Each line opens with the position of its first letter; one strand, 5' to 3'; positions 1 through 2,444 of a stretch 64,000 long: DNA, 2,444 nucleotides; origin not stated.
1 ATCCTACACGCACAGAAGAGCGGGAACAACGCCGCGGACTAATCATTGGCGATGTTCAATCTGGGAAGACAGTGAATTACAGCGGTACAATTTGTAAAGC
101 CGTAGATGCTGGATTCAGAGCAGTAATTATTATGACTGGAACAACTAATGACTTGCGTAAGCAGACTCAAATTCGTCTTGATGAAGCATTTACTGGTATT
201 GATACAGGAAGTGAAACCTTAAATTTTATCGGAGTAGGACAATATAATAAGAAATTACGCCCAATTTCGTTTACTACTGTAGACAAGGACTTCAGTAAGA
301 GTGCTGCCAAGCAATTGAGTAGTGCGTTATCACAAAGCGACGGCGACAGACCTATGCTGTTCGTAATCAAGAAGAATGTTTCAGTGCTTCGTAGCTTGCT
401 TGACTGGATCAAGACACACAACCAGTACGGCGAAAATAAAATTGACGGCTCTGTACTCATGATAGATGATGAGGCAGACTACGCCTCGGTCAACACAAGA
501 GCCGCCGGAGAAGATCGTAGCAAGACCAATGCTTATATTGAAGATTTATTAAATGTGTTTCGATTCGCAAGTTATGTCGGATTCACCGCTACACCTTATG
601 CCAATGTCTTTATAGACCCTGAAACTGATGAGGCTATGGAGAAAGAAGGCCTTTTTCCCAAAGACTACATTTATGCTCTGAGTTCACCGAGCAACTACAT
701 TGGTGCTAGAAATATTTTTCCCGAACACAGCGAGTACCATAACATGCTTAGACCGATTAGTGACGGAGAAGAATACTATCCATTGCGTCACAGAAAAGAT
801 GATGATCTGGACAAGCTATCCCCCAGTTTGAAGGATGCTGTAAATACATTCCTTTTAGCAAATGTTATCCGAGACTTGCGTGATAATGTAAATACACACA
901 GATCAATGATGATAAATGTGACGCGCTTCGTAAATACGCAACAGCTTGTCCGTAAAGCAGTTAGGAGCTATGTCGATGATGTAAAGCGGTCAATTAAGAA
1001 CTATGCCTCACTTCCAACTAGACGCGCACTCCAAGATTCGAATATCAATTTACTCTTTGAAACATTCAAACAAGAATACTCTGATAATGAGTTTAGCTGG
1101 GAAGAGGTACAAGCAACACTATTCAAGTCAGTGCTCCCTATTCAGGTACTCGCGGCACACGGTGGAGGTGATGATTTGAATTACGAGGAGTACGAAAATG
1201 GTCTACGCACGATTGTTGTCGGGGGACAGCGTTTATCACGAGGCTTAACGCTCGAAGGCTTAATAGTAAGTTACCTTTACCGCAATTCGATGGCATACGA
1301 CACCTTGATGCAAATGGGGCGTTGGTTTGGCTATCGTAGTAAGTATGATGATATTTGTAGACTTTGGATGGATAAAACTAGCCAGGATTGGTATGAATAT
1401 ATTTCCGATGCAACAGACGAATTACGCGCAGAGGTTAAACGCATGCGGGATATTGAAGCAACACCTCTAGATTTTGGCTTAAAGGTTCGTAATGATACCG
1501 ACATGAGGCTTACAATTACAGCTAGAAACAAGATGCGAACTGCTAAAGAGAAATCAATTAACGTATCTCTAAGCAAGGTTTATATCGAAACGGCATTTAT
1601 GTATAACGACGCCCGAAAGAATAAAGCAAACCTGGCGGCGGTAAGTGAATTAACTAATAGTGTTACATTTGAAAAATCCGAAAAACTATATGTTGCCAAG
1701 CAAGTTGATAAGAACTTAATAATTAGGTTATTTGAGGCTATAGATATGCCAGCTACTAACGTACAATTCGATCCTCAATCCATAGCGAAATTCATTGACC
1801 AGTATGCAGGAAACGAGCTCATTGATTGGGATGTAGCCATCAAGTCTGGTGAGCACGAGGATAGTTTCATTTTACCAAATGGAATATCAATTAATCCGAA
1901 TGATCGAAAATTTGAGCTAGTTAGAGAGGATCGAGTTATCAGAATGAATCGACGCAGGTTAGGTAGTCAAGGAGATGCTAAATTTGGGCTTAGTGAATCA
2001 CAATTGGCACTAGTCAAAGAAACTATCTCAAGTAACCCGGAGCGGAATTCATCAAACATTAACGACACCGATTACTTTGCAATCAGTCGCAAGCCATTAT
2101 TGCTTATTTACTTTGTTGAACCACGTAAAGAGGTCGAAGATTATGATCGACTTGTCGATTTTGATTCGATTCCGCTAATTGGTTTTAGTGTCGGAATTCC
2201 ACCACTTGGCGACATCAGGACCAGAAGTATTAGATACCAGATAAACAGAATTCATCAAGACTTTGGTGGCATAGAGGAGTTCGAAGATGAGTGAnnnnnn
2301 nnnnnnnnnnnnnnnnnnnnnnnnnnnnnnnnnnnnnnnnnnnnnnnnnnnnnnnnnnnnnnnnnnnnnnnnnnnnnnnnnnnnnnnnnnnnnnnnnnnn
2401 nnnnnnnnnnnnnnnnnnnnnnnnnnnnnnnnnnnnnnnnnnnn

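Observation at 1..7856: Dcm-linked Z1 ATPase / DUF4420 nuclease / AIPR operon with a fifth nuclease-like gene: a predicted but uncharacterised defense module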

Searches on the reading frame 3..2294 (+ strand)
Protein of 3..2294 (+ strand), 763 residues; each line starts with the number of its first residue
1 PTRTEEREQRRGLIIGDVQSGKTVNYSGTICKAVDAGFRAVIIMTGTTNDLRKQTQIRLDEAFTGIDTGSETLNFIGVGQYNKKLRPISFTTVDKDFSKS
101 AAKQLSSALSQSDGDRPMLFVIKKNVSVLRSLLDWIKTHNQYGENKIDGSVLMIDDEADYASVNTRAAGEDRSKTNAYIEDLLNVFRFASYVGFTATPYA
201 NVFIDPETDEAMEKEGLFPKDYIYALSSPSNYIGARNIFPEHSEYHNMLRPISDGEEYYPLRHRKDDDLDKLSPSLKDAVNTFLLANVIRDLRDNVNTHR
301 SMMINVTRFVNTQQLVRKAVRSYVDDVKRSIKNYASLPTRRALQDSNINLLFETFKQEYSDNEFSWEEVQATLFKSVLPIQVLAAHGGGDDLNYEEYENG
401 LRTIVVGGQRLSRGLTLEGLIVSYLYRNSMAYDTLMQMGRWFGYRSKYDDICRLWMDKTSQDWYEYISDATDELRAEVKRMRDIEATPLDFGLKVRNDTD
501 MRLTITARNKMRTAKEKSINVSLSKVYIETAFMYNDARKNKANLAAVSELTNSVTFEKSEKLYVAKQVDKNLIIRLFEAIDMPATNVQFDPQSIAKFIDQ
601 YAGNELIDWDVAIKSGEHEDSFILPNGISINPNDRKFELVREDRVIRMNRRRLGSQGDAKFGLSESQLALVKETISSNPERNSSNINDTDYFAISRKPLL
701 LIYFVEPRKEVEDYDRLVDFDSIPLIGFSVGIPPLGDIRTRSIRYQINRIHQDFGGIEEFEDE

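Call 6: search_protein_families(library=pfam, proteins=[window:3-2294:+], max_evalue=0.01)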
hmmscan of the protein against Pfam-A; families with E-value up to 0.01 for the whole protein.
window:3-2294:+ (763 aa): 2 families
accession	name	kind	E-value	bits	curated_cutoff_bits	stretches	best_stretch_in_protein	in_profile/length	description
PF10593.14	Z1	-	2.3e-72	243.7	25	1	275-499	1-225/228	Z1 domain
PF04851.21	ResIII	-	0.00054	20.3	22.5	1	7-198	21-162/164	Type III restriction enzyme, res subunit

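Call 7: search_protein_families(library=padloc, proteins=[window:3-2294:+], max_evalue=0.01)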
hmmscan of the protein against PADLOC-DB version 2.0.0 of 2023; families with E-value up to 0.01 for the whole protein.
window:3-2294:+ (763 aa): 2 families
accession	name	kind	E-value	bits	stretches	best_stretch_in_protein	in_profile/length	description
PDLC02205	MzaC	-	4.3e-113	377.1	1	4-555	131-722/952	-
PDLC03202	Helicase_II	-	2.3e-37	126.7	1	9-480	41-445/621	Type II helicase domain protein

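Call 8: search_protein_families(library=ncbifam, proteins=[window:3-2294:+], max_evalue=0.01)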
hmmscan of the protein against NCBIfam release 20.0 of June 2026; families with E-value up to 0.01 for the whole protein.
window:3-2294:+ (763 aa): 1 family
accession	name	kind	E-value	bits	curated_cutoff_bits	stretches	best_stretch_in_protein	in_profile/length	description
NF041933.1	MzaC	equivalog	5.5e-132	441.4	1500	1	5-627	127-803/806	MZA anti-phage system associated Z1 domain-containing protein MzaC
